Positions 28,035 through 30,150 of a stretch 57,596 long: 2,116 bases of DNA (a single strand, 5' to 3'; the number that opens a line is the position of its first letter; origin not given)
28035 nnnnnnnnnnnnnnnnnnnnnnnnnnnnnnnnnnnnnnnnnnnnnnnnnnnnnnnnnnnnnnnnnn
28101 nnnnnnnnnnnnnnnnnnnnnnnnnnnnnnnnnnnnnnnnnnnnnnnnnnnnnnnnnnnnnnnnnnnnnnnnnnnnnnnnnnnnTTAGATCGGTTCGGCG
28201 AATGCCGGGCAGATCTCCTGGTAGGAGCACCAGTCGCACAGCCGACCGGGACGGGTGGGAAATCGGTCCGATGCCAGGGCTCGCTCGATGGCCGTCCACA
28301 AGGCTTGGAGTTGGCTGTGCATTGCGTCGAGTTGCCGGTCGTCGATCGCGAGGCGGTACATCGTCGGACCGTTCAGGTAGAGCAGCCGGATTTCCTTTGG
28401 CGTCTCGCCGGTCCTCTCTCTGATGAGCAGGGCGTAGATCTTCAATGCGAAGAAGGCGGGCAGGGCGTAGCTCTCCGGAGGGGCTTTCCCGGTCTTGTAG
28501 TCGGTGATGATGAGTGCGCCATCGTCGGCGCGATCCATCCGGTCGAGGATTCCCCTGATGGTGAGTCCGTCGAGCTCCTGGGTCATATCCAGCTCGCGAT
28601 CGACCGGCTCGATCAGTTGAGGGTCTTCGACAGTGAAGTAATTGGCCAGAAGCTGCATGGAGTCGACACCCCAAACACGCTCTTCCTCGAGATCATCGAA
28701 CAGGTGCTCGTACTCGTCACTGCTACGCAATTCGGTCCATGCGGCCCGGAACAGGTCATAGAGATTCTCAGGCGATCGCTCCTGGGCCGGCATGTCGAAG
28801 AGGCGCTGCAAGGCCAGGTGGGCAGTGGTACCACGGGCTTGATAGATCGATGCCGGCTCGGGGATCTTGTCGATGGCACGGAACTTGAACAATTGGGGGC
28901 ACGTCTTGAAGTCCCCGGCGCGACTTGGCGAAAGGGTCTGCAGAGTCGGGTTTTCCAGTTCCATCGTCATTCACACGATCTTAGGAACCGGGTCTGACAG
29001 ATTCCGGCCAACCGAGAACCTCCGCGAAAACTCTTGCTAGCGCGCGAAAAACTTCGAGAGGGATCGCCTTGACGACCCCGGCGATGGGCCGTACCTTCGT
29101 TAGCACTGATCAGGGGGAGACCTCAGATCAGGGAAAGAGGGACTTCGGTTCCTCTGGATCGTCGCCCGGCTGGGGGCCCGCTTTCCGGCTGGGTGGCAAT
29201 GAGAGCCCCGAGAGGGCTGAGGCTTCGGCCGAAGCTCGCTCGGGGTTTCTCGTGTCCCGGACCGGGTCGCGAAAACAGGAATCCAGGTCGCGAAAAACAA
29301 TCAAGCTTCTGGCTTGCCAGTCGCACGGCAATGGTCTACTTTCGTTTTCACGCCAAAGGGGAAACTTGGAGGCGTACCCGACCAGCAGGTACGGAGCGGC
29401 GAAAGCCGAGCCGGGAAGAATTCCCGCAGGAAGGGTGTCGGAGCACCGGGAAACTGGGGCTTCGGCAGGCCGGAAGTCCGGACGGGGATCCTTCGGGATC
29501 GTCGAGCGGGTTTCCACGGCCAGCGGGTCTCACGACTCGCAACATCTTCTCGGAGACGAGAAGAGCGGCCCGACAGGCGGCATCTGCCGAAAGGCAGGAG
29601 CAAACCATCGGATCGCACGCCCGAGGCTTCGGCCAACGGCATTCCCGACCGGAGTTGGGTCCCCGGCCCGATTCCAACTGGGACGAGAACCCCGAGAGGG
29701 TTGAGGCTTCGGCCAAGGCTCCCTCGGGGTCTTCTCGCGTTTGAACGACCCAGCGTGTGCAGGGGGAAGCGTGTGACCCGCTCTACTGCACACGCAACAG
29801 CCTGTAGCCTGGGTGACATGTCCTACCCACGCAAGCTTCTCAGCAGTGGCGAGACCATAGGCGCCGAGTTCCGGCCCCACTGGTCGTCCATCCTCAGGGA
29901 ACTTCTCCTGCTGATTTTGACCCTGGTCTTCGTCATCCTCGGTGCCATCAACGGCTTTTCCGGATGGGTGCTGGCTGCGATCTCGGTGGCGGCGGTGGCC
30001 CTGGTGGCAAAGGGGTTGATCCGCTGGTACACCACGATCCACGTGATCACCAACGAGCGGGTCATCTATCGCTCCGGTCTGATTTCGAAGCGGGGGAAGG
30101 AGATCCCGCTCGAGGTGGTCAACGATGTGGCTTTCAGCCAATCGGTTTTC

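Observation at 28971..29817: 847-bp ORF-free gap saturated with UUCG/GNRA-capped hairpins: candidate novel large structured RNA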

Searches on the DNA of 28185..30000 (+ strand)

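Call 4: search_rna_families(source=window, start=28800, end=30000, threshold=evalue, max_evalue=10, show_alignments=3)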
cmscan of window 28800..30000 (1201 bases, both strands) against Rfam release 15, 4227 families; matches with E-value up to 10: 7.
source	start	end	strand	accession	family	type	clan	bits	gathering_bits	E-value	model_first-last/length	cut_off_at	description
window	29195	29257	-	RF03746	mir-2318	Gene; miRNA;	-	19.2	90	0.63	1-79/79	no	mir-2318 microRNA precursor family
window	29419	29470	+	RF02231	sX12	Gene; sRNA;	-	19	106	1.4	1-78/78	no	Xanthomonas sRNA sX12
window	29191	29260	+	RF00802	mir-207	Gene; miRNA;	-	18.7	88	1.9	1-78/78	no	mir-207 microRNA precursor family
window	29775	29836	-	RF02994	IMPDH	Gene; sRNA;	-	17.7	95.4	1.2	1-108/108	no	IMPDH RNA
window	29927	29997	+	RF02136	HTT-AS1_3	Gene; lncRNA;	-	13.9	70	8.2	1-60/60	no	HTT antisense RNA 1 conserved region 3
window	29650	29692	-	RF02186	ST7-OT3_4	Gene; lncRNA;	-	13.7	80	1.8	1-73/73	no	ST7 overlapping transcript 3 conserved region 4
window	29910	29964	-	RF01121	sR38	Gene; snRNA; snoRNA; CD-box;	-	11.5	50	8.8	18-59/59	no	Small nucleolar RNA sR38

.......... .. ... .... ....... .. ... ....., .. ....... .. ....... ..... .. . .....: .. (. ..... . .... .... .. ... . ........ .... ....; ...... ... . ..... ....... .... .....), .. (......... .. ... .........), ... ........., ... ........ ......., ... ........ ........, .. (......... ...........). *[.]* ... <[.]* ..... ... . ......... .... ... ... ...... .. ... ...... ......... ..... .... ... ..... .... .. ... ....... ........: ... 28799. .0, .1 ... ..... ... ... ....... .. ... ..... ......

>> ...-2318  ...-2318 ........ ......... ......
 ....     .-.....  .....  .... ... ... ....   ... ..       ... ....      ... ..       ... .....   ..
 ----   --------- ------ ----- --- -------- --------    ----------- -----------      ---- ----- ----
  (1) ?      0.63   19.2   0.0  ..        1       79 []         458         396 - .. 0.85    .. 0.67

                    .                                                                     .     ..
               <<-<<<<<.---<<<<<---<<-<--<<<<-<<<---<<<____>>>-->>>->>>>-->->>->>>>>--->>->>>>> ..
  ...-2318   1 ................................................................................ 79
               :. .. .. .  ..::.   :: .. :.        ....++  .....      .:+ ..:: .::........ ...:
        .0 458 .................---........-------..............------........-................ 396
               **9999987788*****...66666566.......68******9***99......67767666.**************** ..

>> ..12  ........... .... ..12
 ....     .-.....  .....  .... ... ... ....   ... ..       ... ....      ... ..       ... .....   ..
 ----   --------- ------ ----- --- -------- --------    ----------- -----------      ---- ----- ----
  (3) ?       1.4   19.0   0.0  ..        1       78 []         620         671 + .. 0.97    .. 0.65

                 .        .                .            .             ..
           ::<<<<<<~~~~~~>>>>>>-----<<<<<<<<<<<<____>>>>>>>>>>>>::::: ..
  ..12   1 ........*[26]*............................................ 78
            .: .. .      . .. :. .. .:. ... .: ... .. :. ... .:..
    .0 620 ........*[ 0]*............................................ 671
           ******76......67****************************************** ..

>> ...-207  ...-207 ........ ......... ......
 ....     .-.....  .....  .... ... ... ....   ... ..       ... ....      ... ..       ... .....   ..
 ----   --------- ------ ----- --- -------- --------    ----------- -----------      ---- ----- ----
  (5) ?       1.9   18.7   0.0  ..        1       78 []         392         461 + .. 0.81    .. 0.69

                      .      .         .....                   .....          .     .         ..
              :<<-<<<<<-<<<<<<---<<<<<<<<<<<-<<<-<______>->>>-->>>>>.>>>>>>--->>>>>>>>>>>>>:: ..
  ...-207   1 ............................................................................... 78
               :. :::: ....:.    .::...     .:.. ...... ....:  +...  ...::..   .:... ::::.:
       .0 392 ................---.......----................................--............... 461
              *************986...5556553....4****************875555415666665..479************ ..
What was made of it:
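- On Any Rfam 15 family: The best sub-threshold hit in the gap had E 0.63 and was to a microRNA model (call 4).
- On Ms1 RNA: There was no Rfam hit at E<=10 (call 4).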

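Call 9: search_dna_similar(query=window:28971-29817:+, collection=phages, mode=distant, max_evalue=0.001)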
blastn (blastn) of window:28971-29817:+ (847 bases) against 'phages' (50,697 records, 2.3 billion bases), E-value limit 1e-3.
No match.

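Call 10: search_dna_similar(query=window:28971-29817:+, collection=plasmids, mode=distant, max_evalue=0.001)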
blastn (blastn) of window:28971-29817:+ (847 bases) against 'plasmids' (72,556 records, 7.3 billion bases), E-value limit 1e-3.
No match.

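Call 35: build_rna_model(alignment_id=A4)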
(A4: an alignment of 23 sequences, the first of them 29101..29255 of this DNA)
Model R1 built from alignment A4 (23 sequences, 169 columns); structure: RNAalifold consensus.
model positions 156; base pairs 40; branch points 3; effective number of sequences 1.79; information 0.59 bits per position. Calibrated on 0.2 Mb of random sequence (short: E-values are rough).
structure used (alignment columns):
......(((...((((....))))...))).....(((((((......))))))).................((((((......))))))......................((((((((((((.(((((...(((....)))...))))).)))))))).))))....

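Call 36: search_with_rna_model(model_id=R1, sources=[window, L001, L002, L003, L004, L005, L006, L007, L008, L009, L010, L011, L012, L013, L014, L015, L016, L017, L018, L019, L020, L021, L022, L023, L024, L025, L026, L027, L028, L029, L030, L031, L032, L033, L034, L035, L036, L037, L038, L039, L040, L041, L042, L043, L044, L045, L046, L047, L048, L049, L050, L051, L052, L053, L054, L055, L056, L057, L058, L059, L060, L061, L062, L063, L064, L065, L066, L067, L068, L069, L070, L071, L072, L073, L074, L075, L076, L077, L078], max_evalue=0.001, make_alignment=true)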
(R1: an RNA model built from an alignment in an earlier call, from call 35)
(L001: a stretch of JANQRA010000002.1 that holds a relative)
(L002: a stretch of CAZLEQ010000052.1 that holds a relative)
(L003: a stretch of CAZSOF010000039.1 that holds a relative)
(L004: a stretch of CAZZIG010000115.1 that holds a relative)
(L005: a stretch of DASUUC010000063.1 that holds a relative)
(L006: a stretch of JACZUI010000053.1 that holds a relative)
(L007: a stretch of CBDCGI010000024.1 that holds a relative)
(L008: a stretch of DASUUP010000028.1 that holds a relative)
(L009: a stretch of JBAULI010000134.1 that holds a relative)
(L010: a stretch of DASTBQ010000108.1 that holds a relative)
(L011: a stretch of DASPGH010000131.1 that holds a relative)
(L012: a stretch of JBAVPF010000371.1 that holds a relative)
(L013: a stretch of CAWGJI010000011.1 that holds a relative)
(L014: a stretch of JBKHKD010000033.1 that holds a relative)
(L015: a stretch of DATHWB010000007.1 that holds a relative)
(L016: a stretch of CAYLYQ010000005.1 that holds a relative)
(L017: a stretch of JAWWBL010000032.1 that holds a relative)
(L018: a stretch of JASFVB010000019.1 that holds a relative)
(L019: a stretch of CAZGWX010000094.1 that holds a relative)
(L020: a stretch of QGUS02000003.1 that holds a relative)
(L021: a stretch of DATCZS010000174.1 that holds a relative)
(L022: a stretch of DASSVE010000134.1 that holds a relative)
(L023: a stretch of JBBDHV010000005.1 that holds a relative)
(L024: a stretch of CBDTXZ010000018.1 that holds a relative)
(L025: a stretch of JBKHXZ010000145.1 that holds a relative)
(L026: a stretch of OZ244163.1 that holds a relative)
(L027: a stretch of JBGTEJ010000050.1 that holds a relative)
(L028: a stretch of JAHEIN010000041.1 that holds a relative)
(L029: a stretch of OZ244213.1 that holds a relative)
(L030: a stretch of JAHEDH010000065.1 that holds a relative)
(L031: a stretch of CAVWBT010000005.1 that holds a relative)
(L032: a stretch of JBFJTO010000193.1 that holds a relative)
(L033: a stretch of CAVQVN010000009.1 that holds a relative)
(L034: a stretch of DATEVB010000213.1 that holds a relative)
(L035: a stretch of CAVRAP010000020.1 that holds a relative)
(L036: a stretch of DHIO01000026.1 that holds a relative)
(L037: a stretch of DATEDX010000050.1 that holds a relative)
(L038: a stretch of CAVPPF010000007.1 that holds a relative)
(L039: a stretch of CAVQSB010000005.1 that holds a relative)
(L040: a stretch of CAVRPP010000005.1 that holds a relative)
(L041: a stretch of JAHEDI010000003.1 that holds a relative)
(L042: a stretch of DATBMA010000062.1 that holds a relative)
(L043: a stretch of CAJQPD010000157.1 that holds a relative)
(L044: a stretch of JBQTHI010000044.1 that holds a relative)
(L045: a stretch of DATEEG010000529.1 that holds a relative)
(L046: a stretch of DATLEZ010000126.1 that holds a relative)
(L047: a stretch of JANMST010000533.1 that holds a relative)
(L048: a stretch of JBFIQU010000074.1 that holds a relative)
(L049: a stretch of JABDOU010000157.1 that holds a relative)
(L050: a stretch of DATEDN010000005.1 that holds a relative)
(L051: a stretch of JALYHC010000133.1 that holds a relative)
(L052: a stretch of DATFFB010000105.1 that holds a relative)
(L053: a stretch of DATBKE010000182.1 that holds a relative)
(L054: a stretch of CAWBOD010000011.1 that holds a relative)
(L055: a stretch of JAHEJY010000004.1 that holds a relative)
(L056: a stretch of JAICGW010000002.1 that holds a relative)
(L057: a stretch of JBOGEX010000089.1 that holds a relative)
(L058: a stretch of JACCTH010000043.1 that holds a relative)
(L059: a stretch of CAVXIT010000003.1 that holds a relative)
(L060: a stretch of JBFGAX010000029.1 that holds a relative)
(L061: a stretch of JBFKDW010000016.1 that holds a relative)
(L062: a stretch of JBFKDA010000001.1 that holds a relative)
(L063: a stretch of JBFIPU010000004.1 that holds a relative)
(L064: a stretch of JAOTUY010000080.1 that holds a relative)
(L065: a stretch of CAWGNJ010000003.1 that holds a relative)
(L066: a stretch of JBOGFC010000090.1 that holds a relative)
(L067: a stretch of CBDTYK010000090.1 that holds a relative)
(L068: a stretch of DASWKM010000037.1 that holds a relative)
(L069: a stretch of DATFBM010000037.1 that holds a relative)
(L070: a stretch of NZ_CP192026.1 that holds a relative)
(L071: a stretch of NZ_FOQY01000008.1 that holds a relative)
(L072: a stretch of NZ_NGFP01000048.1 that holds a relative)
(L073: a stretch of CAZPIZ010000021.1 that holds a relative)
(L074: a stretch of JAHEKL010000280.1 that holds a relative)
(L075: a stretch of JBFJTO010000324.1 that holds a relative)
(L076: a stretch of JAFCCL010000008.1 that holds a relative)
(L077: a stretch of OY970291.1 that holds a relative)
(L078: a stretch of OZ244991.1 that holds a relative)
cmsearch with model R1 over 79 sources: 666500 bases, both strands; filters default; matches with E-value up to 0.001: 140.
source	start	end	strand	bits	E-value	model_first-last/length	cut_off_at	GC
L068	1799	1952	-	166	1.7e-36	1-156/156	no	0.64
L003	1963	2116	-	163.9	5.2e-36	1-156/156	no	0.6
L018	951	1102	-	163.7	5.6e-36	1-156/156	no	0.64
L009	3685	3839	-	162.4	1.1e-35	1-156/156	no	0.66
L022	2372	2523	-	161.8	1.5e-35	1-156/156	no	0.64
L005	2437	2588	-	161.3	2e-35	1-156/156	no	0.64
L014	3580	3730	-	161.1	2.2e-35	1-156/156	no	0.66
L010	2384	2535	-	157.9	1.3e-34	1-156/156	no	0.64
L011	2427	2582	-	157.4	1.6e-34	1-156/156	no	0.62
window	29101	29255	+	157.1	1.9e-34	1-156/156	no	0.65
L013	3685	3839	-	157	2.1e-34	1-156/156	no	0.67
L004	1389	1538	-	155.4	4.9e-34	1-156/156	no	0.65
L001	2432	2585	-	153.8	1.2e-33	1-156/156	no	0.63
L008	2356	2510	-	153.6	1.3e-33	1-156/156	no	0.65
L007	3717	3869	-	149.5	1.2e-32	1-156/156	no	0.67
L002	3705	3855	-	148.5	2.1e-32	1-156/156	no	0.65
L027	3689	3841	-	138.8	3.9e-30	1-156/156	no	0.65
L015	957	1112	+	120.6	7e-26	1-156/156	no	0.67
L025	4870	5025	+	115.6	1e-24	1-156/156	no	0.65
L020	3693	3849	-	112.9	4.4e-24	1-156/156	no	0.7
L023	4888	5044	+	109.4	2.9e-23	1-156/156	no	0.63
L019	3712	3844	-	101.2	2.4e-21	1-156/156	no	0.69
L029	3259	3422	-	97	2.4e-20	1-156/156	no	0.66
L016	481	612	-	96.4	3.2e-20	1-156/156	no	0.67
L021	3641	3799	-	95.6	4.8e-20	1-156/156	no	0.68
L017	2638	2791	-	90.1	9.6e-19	1-156/156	no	0.69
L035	3058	3199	-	89.3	1.5e-18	1-156/156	no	0.65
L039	3073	3214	-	89.3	1.5e-18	1-156/156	no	0.65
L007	3133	3301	-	89.2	1.5e-18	1-156/156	no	0.66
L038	2739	2880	-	86.6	6.3e-18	1-156/156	no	0.65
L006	2694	2849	-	83.7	3e-17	1-156/156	no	0.65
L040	2818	2958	-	83.3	3.8e-17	1-156/156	no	0.68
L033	3692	3855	-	82.4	6e-17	1-156/156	no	0.68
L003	865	1010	-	82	7.4e-17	1-156/156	no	0.67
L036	3415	3579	-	80.4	1.8e-16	1-156/156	no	0.62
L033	2621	2760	-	79.8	2.4e-16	1-156/156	no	0.64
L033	3152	3291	-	79.8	2.4e-16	1-156/156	no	0.64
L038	3692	3855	-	79.4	3.1e-16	1-156/156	no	0.66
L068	1279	1427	-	79.1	3.5e-16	1-156/156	no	0.63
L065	3353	3493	-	78.9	3.9e-16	1-156/156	no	0.63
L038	3322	3486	-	78.1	6.1e-16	1-156/156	no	0.62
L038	2369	2533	-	78.1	6.1e-16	1-156/156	no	0.62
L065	2750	2889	-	77.7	7.5e-16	1-156/156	no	0.64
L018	5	151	-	77.4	8.9e-16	1-156/156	no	0.63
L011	1435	1585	-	77.1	1.1e-15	1-156/156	no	0.63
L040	3695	3857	-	76.9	1.2e-15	1-156/156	no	0.69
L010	1316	1468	-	75.9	2.1e-15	1-156/156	no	0.63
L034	1134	1297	-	75.5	2.5e-15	1-156/156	no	0.68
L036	3691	3854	-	75.4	2.6e-15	1-156/156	no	0.67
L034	590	730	-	74.9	3.4e-15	1-156/156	no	0.66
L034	203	367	-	74.7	3.9e-15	1-156/156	no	0.61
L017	3116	3293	-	74.2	5e-15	1-156/156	no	0.67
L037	3700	3856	-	73.5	7.3e-15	1-156/156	no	0.64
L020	3183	3340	-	72.4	1.3e-14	1-156/156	no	0.72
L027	2784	2939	-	72.2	1.5e-14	1-156/156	no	0.66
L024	1887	2013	-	72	1.6e-14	1-156/156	no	0.65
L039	3615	3779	-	71.4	2.3e-14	1-156/156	no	0.65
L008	1286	1437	-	70.7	3.3e-14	1-156/156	no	0.62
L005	1335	1480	-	69.6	6e-14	1-156/156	no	0.62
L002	2596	2751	-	69.4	6.7e-14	1-156/156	no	0.61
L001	1188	1314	-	69.4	6.8e-14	1-156/156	no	0.66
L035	1999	2163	-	69.2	7.3e-14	1-156/156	no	0.64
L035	2313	2477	-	69.2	7.3e-14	1-156/156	no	0.64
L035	2743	2907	-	69.2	7.3e-14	1-156/156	no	0.64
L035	3601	3765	-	69.2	7.3e-14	1-156/156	no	0.64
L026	3110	3228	-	68.6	1e-13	1-156/156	no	0.66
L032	1938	2057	-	68.5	1.1e-13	1-156/156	no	0.67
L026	3694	3822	-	68.3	1.2e-13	1-156/156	no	0.59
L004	286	433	-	67.8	1.6e-13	1-156/156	no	0.65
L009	3186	3335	-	67.6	1.7e-13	1-156/156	no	0.65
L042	3369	3506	-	67.3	2e-13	1-156/156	no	0.72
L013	3188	3337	-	66.3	3.6e-13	1-156/156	no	0.65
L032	2515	2671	-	65.9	4.4e-13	1-156/156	no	0.64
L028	3024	3151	-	65.1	6.7e-13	1-156/156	no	0.64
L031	2941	3066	-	64.9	7.6e-13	1-156/156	no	0.67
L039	2330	2495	-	64.5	9.4e-13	1-156/156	no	0.64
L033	2282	2445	-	64.2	1.1e-12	1-156/156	no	0.69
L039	2019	2133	-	63.9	1.3e-12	1-156/156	no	0.63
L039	2641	2806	-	63.8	1.4e-12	1-156/156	no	0.64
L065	2380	2543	-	63.7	1.5e-12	1-156/156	no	0.66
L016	1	153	-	63.1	2e-12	1-156/156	no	0.7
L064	117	283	-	62.4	2.9e-12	1-156/156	no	0.61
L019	3032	3184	-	61.6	4.5e-12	1-156/156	no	0.72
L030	2751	2877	-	61.3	5.3e-12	1-156/156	no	0.65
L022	1267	1422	-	61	6.4e-12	1-156/156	no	0.61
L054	3616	3769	+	60.6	7.6e-12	1-156/156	no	0.64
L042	3714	3871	-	60.6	7.6e-12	1-156/156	no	0.7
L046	3709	3864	+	60.3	9.1e-12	1-156/156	no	0.62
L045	251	406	+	60.3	9.1e-12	1-156/156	no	0.64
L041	2862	3016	-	58.9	1.9e-11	1-156/156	no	0.63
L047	3735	3890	+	58.6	2.3e-11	1-156/156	no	0.63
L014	2379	2550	-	58.4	2.5e-11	1-156/156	no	0.63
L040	2087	2250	-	57.9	3.2e-11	1-156/156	no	0.62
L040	2415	2578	-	57.9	3.2e-11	1-156/156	no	0.62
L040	3381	3544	-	57.9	3.2e-11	1-156/156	no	0.62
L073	3753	3909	+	57.4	4.4e-11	1-156/156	no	0.63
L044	3685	3838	-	55.9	9.5e-11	1-156/156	no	0.61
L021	2682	2833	-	55.9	9.7e-11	1-156/156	no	0.7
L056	3502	3668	+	55.5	1.2e-10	1-156/156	no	0.59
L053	3486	3652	+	55.5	1.2e-10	1-156/156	no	0.58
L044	3235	3383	-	55.3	1.4e-10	1-156/156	no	0.64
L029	3704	3860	+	54.2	2.4e-10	1-156/156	no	0.68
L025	5466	5596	+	52.3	6.9e-10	1-156/156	no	0.67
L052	3522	3689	+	51.9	8.5e-10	1-156/156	no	0.58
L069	3490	3655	+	51.8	8.8e-10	1-156/156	no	0.58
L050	3503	3668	+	51.5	1e-09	1-156/156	no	0.58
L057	2131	2295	+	51.1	1.3e-09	1-156/156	no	0.6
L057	3645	3800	-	50.8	1.5e-09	1-156/156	no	0.64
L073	3228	3372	-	50.4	1.8e-09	1-156/156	no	0.61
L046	3175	3324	-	48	7e-09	1-156/156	no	0.63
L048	3669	3780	+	47.7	8e-09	1-156/156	no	0.6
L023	5476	5630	+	46.3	1.8e-08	1-156/156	no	0.67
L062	2673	2813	-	45.1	3.3e-08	1-156/156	no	0.65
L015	1521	1652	+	44.8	3.9e-08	1-156/156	no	0.71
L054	3080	3228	-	44.3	5e-08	1-156/156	no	0.61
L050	3760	3913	+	44.2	5.3e-08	1-156/156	no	0.63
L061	3284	3413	-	44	5.8e-08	1-156/156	no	0.69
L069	3749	3901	+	42.9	1.1e-07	1-156/156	no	0.61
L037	3059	3214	-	42.8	1.2e-07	1-156/156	no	0.63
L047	3188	3337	-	42.3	1.5e-07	1-156/156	no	0.63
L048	2071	2202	-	41.3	2.5e-07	1-156/156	no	0.67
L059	3519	3662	+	40.2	4.6e-07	1-156/156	no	0.6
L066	3733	3871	-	38.1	1.4e-06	1-156/156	no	0.73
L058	3203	3367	+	38.1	1.5e-06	1-156/156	no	0.61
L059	3802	3933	+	37.6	1.9e-06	1-156/156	no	0.62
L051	3646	3802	-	35.4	6.2e-06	1-156/156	no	0.64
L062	3565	3609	-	35.3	6.3e-06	105-149/156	no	0.71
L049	2874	3010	-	34.1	1.2e-05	1-156/156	no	0.68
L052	3781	3937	+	33.9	1.4e-05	1-156/156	no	0.62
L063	3252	3399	-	32.5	2.9e-05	1-156/156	no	0.7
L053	3744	3898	+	31.8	4.2e-05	1-156/156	no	0.61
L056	3760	3914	+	30.3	9.6e-05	1-156/156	no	0.63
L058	3771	3924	+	30.2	0.0001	1-156/156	no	0.59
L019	3640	3770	+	29.8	0.00013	1-156/156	no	0.69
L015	1594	1720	-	29.6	0.00014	1-156/156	no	0.73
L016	1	58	+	28.7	0.00023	99-156/156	5'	0.62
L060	3203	3339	-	27.7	0.00038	1-156/156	no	0.67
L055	3109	3155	-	27.2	0.00051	102-152/156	no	0.6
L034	955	1193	+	26.4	0.00077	1-156/156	no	0.64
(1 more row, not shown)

Alignment A5: 140 matches aligned to the model, 408 columns, each read 5' to 3' on its own strand. Consensus structure (alignment columns), stored with it:
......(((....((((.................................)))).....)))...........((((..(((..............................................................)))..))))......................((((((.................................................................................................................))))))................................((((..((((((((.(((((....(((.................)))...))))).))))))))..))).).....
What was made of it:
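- CM R1 hits 67 loci and exactly the two units in the window (call 36).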

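Call 81: search_rna_families(sources=[L005, L006, L007, L009, L017, L020, L023, L026, L033, L035, L040, L041, L050, L059, L065, L048], threshold=gathering)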
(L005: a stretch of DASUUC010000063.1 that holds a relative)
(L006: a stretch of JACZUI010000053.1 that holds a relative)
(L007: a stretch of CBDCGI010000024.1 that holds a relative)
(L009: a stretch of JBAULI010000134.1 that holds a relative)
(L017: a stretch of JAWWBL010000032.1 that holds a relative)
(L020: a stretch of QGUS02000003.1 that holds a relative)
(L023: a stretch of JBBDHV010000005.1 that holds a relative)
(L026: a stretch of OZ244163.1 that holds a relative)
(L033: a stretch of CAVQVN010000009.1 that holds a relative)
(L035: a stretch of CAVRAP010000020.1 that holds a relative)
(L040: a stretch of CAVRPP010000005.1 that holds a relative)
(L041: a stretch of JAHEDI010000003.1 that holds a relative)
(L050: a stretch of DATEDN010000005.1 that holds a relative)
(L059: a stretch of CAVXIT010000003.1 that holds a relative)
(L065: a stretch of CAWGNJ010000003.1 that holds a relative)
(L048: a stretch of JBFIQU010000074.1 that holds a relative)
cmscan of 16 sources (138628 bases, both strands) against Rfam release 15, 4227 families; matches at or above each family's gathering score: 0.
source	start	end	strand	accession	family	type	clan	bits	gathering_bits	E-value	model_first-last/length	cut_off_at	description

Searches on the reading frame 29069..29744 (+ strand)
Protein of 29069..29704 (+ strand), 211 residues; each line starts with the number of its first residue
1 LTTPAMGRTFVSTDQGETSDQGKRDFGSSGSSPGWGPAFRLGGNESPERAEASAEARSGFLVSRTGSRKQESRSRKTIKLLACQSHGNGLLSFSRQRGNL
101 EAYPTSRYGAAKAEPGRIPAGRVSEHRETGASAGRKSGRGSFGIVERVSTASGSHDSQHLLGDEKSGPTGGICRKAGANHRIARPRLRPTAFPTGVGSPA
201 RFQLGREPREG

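Call 74: search_protein_families(library=pfam, proteins=[window:29069-29704:+, window:29193-29744:+], max_evalue=1)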
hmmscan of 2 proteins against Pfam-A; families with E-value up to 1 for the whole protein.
window:29069-29704:+ (211 aa): 0 families

window:29193-29744:+ (183 aa): 0 families

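Call 75: search_solved_structures(query=window:29069-29704:+, max_evalue=1)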
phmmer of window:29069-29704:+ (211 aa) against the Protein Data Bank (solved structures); distinct sequences matched with E-value up to 1: 0.
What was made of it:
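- On Protein-coding gene or pseudogene: No Pfam or PDB hits were found for 7 ORFs (calls 74, 75).
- Checked: ORFs overlapping the gap hit no Pfam family and no PDB chain (calls 74, 75).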
